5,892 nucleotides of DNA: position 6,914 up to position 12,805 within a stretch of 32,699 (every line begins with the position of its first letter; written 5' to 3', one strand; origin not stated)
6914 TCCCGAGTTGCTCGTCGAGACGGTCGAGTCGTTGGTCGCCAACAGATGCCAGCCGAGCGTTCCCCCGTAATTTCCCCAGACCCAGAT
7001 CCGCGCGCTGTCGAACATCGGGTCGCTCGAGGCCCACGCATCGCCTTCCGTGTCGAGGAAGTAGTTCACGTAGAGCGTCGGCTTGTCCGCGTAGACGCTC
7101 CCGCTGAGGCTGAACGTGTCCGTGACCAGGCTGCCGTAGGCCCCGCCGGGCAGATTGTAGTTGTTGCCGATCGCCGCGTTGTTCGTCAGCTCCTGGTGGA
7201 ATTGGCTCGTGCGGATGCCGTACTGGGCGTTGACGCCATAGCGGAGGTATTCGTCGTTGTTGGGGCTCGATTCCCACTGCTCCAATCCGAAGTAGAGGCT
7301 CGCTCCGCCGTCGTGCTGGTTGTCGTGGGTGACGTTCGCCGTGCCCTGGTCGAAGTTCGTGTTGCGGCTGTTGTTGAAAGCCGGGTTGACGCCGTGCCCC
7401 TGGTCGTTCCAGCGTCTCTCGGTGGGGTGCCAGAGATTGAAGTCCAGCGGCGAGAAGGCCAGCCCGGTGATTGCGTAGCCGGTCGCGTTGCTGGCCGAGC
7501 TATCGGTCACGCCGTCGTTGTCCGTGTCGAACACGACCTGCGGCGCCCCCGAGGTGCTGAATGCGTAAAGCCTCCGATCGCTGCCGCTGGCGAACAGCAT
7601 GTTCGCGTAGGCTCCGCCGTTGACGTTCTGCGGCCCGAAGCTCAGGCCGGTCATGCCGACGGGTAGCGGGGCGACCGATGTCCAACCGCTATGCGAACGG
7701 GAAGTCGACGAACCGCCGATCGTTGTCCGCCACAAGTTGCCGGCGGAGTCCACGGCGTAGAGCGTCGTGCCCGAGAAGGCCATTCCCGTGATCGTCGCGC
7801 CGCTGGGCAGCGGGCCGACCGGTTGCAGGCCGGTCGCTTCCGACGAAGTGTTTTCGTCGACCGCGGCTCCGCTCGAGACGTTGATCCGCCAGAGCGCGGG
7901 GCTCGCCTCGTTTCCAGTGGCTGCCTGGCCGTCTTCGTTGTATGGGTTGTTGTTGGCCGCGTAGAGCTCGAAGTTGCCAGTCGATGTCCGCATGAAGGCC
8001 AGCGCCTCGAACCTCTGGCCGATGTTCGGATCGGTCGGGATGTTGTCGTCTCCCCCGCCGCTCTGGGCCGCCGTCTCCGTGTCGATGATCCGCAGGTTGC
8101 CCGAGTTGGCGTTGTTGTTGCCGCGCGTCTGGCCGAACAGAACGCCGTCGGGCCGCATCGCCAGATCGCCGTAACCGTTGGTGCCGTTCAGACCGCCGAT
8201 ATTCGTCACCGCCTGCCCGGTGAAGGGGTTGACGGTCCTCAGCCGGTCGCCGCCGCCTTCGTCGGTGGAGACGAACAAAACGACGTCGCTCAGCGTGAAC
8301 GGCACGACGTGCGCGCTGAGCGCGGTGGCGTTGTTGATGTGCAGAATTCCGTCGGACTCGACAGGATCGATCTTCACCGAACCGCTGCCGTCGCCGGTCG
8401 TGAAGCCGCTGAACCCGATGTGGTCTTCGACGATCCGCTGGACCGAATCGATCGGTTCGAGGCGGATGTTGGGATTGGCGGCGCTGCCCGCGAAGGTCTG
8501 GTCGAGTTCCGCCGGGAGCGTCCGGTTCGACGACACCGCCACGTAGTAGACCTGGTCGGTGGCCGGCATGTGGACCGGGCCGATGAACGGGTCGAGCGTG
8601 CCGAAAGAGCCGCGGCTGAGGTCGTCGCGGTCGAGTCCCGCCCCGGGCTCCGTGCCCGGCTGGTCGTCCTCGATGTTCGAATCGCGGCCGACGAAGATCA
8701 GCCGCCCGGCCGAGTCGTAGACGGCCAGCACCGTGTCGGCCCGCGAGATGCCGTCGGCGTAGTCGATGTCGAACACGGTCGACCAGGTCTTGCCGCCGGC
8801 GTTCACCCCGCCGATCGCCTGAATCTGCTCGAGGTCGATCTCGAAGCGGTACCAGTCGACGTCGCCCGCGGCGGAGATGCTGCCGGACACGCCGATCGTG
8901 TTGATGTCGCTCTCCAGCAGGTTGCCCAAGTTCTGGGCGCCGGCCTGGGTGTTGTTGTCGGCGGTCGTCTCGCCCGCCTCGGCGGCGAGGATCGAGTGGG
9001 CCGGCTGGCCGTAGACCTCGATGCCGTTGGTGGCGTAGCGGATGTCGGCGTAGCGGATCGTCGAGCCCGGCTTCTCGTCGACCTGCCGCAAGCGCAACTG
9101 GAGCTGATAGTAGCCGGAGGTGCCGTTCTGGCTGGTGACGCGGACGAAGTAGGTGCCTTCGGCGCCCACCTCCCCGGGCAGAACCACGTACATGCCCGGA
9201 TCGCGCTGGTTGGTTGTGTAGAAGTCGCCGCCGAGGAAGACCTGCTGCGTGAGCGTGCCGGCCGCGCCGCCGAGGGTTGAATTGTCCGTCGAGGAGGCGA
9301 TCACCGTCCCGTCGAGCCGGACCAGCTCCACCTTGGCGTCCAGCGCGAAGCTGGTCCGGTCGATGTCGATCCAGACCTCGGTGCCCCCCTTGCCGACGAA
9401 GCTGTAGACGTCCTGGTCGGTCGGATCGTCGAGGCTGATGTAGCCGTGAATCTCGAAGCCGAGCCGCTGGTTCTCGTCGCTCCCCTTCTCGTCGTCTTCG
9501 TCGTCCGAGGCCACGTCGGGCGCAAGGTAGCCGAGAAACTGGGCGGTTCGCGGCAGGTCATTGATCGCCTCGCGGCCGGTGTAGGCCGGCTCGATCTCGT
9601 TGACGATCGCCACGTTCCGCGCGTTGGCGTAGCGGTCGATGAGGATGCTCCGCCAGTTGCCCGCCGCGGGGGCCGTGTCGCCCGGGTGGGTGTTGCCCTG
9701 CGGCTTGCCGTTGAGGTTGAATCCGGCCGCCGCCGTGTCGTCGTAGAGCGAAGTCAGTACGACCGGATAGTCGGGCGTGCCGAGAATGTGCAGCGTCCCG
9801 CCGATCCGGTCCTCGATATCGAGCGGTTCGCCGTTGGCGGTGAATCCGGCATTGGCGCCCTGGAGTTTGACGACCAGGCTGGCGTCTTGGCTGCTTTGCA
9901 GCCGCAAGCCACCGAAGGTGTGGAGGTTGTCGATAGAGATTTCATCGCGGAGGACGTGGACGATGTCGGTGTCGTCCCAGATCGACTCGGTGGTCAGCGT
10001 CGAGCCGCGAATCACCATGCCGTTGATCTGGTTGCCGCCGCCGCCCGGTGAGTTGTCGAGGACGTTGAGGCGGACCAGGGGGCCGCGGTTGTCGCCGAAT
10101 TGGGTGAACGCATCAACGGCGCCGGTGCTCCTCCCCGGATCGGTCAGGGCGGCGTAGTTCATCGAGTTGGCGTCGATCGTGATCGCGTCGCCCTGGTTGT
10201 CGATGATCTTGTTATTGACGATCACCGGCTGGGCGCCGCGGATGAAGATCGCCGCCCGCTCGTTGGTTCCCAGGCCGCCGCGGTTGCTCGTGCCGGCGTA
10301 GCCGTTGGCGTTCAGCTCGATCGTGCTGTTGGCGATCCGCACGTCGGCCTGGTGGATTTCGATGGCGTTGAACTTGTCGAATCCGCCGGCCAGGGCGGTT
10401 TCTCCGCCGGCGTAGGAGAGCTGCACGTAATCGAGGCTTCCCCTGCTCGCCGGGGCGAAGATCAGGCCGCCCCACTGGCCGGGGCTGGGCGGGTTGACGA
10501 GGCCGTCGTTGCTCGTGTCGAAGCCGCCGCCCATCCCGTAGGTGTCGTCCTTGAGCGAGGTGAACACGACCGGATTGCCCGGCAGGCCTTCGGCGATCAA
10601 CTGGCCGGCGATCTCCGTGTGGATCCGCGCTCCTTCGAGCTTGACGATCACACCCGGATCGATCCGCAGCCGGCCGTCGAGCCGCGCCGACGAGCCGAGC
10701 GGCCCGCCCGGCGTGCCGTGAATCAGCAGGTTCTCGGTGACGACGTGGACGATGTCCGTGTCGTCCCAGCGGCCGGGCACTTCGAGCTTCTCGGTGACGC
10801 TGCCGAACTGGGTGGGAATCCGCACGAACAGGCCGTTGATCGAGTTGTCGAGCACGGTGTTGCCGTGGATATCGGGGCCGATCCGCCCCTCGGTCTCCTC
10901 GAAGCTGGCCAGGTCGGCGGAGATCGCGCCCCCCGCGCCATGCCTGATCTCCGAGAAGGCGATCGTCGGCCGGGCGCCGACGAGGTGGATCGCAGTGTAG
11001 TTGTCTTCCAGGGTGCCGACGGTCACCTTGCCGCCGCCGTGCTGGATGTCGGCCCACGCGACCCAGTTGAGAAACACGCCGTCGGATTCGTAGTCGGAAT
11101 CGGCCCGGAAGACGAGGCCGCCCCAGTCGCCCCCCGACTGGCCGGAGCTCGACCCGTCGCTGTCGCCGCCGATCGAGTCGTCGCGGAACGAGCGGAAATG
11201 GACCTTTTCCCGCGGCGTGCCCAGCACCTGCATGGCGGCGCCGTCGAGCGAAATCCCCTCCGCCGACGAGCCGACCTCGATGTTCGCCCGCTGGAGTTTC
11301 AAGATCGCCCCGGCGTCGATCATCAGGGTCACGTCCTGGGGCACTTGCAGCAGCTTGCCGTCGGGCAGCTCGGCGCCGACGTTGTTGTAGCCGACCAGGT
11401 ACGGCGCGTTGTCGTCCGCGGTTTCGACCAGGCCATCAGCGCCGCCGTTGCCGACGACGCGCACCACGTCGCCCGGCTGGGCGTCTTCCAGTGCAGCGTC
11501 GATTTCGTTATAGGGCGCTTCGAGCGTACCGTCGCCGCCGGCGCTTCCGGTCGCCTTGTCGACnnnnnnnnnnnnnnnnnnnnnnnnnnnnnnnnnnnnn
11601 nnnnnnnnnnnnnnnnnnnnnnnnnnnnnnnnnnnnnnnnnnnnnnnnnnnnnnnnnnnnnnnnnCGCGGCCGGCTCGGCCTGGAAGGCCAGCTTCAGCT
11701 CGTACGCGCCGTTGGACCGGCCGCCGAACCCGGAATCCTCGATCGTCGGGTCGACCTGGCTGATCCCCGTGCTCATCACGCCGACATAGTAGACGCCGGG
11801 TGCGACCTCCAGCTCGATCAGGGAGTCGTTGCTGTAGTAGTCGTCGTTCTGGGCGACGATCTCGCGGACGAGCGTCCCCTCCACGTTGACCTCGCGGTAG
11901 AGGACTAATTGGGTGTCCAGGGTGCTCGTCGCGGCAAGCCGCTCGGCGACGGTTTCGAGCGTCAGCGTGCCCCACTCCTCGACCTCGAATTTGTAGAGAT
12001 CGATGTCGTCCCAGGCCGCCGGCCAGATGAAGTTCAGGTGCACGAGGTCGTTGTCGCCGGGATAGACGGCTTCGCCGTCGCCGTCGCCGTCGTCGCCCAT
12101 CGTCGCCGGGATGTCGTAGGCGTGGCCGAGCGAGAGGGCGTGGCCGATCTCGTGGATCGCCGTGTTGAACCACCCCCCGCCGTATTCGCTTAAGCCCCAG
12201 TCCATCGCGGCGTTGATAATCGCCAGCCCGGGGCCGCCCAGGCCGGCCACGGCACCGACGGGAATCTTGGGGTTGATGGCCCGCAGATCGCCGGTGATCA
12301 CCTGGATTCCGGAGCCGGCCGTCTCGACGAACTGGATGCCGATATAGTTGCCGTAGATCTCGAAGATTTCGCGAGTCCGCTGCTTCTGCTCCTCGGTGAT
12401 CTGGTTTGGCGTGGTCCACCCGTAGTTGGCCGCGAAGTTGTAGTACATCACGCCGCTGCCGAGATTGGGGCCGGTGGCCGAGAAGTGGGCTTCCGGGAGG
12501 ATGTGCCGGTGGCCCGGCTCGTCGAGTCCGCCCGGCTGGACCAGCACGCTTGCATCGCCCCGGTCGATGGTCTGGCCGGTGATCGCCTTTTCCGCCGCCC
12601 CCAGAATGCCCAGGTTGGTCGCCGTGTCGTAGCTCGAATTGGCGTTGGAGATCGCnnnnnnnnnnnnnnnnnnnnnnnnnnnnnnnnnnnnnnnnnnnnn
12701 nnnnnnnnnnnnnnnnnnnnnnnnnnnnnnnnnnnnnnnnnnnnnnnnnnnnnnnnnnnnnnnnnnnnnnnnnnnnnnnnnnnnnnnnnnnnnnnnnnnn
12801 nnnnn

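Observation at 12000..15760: Two unrelated protease catalytic domains (subtilisin-like S8 and metzincin) in one giant GEVED-repeat polypeptide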

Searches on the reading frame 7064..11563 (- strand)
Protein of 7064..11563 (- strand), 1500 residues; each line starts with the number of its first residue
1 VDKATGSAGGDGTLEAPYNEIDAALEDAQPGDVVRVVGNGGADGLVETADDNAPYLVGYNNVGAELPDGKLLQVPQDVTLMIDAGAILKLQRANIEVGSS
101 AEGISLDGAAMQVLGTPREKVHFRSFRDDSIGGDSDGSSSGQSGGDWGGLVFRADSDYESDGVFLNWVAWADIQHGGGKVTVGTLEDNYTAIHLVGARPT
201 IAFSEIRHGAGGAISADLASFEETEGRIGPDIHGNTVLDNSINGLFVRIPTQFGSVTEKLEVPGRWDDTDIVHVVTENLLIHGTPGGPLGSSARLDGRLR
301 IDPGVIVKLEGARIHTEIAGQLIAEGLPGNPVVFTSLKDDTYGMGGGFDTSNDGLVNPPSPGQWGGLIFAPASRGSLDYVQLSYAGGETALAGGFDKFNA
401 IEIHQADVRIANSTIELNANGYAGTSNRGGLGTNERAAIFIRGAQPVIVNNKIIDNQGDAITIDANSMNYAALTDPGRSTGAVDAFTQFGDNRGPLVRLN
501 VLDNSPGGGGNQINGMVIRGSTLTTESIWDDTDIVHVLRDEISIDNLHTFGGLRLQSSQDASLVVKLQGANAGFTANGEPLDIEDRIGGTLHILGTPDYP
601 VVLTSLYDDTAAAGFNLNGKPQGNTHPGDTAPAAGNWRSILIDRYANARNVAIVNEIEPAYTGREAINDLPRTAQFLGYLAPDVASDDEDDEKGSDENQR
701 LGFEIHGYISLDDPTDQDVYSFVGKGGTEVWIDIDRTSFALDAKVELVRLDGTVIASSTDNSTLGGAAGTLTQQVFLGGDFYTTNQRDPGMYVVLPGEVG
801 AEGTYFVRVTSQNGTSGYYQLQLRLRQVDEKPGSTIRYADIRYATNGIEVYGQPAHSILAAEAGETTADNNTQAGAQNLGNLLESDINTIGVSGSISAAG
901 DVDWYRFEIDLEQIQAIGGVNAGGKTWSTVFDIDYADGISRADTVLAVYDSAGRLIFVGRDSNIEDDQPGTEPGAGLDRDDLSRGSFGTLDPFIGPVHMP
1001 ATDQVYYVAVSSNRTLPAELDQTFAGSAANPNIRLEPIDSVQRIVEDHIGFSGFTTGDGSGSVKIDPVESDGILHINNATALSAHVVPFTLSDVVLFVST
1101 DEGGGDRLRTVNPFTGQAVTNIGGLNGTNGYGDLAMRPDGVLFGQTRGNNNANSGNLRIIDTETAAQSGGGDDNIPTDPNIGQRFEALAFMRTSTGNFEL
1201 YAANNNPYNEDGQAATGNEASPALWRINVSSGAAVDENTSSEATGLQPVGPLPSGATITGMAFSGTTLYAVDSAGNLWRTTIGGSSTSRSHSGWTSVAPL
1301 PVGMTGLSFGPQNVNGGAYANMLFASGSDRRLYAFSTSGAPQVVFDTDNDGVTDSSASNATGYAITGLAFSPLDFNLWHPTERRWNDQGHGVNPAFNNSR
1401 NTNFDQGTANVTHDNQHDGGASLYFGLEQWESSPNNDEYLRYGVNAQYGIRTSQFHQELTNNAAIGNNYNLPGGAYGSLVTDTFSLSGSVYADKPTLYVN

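Call 7: search_protein_families(library=pfam, proteins=[window:7064-11563:-], max_evalue=0.01)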
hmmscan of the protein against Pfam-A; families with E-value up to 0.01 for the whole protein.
window:7064-11563:- (1500 aa): 1 family
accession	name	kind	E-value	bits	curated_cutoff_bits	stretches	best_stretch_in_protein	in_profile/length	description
PF04151.21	PPC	-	0.0012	20.1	25.9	1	716-772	1-55/70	Bacterial pre-peptidase C-terminal domain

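Call 8: search_protein_families(library=ncbifam, proteins=[window:7064-11563:-], max_evalue=0.01)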
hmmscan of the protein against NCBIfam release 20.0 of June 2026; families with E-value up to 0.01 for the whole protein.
window:7064-11563:- (1500 aa): 0 families

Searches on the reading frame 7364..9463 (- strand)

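Call 23: search_protein_families(library=pfam, proteins=[window:7364-9463:-], max_evalue=1)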
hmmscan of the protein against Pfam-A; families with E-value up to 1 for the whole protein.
window:7364-9463:- (700 aa): 2 families
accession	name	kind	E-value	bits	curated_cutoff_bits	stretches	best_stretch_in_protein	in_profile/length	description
PF04151.21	PPC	-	0.00052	21.3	25.9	1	16-109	1-68/70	Bacterial pre-peptidase C-terminal domain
PF13052.11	DUF3913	-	0.045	14.5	25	1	473-496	19-42/57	Protein of unknown function (DUF3913)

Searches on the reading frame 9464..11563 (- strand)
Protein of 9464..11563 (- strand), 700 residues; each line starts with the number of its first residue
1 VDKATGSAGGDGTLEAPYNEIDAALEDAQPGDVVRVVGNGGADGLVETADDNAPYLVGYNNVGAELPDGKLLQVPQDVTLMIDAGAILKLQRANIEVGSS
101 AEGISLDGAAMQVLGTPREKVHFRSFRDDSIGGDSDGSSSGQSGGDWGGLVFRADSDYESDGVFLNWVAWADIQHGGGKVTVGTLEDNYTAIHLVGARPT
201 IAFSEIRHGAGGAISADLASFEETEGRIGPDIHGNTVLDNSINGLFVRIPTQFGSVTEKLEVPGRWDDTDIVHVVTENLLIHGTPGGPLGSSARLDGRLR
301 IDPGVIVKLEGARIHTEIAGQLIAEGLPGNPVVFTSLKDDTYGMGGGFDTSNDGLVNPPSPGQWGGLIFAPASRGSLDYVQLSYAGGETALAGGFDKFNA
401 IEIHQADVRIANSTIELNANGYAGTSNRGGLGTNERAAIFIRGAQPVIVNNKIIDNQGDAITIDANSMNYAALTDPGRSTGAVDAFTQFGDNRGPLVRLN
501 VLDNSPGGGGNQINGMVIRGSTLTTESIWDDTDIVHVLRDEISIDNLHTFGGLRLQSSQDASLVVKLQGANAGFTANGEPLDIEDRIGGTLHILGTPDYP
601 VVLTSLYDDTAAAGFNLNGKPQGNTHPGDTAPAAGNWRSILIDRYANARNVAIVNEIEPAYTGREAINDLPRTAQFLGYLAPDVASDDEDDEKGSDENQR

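Call 23: search_protein_families(library=pfam, proteins=[window:9464-11563:-], max_evalue=1)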
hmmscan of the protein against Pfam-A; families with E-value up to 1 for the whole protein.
window:9464-11563:- (700 aa): 1 family
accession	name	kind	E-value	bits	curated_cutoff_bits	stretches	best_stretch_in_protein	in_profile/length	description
PF13229.12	Beta_helix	-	0.0059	16.7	25.9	1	397-467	45-124/158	Right handed beta helix region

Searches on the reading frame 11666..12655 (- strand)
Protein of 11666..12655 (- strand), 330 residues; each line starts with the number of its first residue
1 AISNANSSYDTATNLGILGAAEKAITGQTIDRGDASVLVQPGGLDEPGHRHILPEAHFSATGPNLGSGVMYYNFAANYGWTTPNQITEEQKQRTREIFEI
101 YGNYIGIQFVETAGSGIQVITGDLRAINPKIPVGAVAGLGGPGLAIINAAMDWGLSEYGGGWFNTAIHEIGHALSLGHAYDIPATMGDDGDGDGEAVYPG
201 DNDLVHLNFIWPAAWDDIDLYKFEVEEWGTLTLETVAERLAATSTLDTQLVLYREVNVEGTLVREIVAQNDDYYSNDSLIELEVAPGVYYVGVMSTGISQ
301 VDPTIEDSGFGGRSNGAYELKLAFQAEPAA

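Call 41: predict_structure(alignment_id=A3)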
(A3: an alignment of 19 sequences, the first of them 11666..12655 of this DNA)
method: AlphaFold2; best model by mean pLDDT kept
length: 330 residues; sequences in the alignment: 19
mean_pLDDT: 59.8   pTM: 0.43
mean pLDDT of the five models: 59.8, 59.0, 52.7, 49.8, 45.2
residues with pLDDT >= 90: 21; 70-90: 116; 50-70: 70; < 50: 123
segments of 3 or more residues with pLDDT < 50: 1-9, 27-67, 135-139, 155-160, 177-218, 297-315
pLDDT, mean of each block of 10 residues (from residue 1): 33 71 56 28 27 30 51 83 83 75 66 85 77 54 70 48 65 55 30 32 36 40 88 82 66 83 78 70 92 54 30 54 80
secondary structure, 60 per line:
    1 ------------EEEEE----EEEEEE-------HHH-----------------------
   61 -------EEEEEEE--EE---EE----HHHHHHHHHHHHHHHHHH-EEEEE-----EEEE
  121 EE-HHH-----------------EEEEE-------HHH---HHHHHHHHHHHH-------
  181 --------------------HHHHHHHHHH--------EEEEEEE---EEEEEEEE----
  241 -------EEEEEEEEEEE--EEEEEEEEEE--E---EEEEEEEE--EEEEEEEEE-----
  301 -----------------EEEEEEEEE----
elements in order: E13-17 E22-27 E68-74 H88-105 E107-111 E117-122 E144-148 H162-173 H201-210 E219-225 E229-236 E248-258 E261-270 E277-284 E287-295 E318-326

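Call 44: fold_search(model_id=the predicted structure, library=pdb)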
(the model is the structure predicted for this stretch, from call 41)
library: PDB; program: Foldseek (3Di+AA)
matches with E <= 10: 1503; with E <= 0.001: 79
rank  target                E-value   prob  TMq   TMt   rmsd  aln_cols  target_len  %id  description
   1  5sv5                  6.8e-06  1.00  0.22  0.63   3.3       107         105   18  1.0 Angstrom Crystal Structure of pre-Peptidase C-terminal Domain of Collagenase from Bacillus anthracis. (released 2016-08-17)
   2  8u5d_B                8.6e-06  1.00  0.20  0.45   4.8       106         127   12  Crystal Structure of C-terminal domain of Clostridium perfringens Enterotoxin in Space Group P 41 21 2 (released 2023-12-20)
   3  1nqd_A                9.8e-06  1.00  0.19  0.52   4.3       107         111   17  CRYSTAL STRUCTURE OF CLOSTRIDIUM HISTOLYTICUM COLG COLLAGENASE COLLAGEN-BINDING DOMAIN 3B AT 1.65 ANGSTROM RESOLUTION  (released 2003-04-15)
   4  1nqj_A                1.9e-05  1.00  0.20  0.64   3.8       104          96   19  CRYSTAL STRUCTURE OF CLOSTRIDIUM HISTOLYTICUM COLG COLLAGENASE COLLAGEN-BINDING DOMAIN 3B AT 1.0 ANGSTROM RESOLUTION I (released 2003-04-15)
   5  2o8o_A                2.6e-05  1.00  0.19  0.52   4.2       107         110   17  Crystal structure of Clostridium histolyticum colg collagenase collagen-binding domain 3B at 1.35 Angstrom resolution  (released 2007-12-11)
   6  1nqj_B                3.0e-05  1.00  0.20  0.52   4.2       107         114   18  CRYSTAL STRUCTURE OF CLOSTRIDIUM HISTOLYTICUM COLG COLLAGENASE COLLAGEN-BINDING DOMAIN 3B AT 1.0 ANGSTROM RESOLUTION I (released 2003-04-15)
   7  8u5e_A                3.0e-05  1.00  0.19  0.47   4.9       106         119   12  Crystal Structure of C-terminal domain of Clostridium perfringens Enterotoxin in Space Group P 21 21 21 (released 2023-12-20)
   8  1nqd_B                3.3e-05  1.00  0.19  0.50   4.2       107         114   17  CRYSTAL STRUCTURE OF CLOSTRIDIUM HISTOLYTICUM COLG COLLAGENASE COLLAGEN-BINDING DOMAIN 3B AT 1.65 ANGSTROM RESOLUTION  (released 2003-04-15)
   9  3tt4                  4.0e-05  1.00  0.32  0.60   5.8       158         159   21  Human MMP8 in complex with L-glutamate motif inhibitor (released 2012-06-20)
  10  6ov2_B                4.0e-05  1.00  0.19  0.43   6.1       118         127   12  Crystal structure of human claudin-9 in complex with Clostridium perfringens entertoxin C-terminal domain in closed fo (released 2019-09-04)
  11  9bei_B                4.8e-05  1.00  0.20  0.48   4.6       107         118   10  Cryo-EM structure of synthetic claudin-4 complex with Clostridium perfringens enterotoxin C-terminal domain, sFab COP- (released 2024-04-24)
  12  8u5e_D                5.1e-05  1.00  0.20  0.45   4.7       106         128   11  Crystal Structure of C-terminal domain of Clostridium perfringens Enterotoxin in Space Group P 21 21 21 (released 2023-12-20)
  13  7uab_A                5.1e-05  0.97  0.22  0.16  21.8       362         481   11  Human pro-meprin alpha (zymogen state) (released 2022-11-02)
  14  5b2g_D                6.6e-05  1.00  0.19  0.43   5.3       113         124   12  Crystal structure of human claudin-4 in complex with C-terminal fragment of Clostridium perfringens enterotoxin (released 2016-10-05)
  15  8u5b_B                7.0e-05  1.00  0.20  0.47   4.9       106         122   12  Cryo-EM structure of human claudin-4 complex with Clostridium perfringens enterotoxin C-terminal domain and sFab COP-1 (released 2023-09-27)
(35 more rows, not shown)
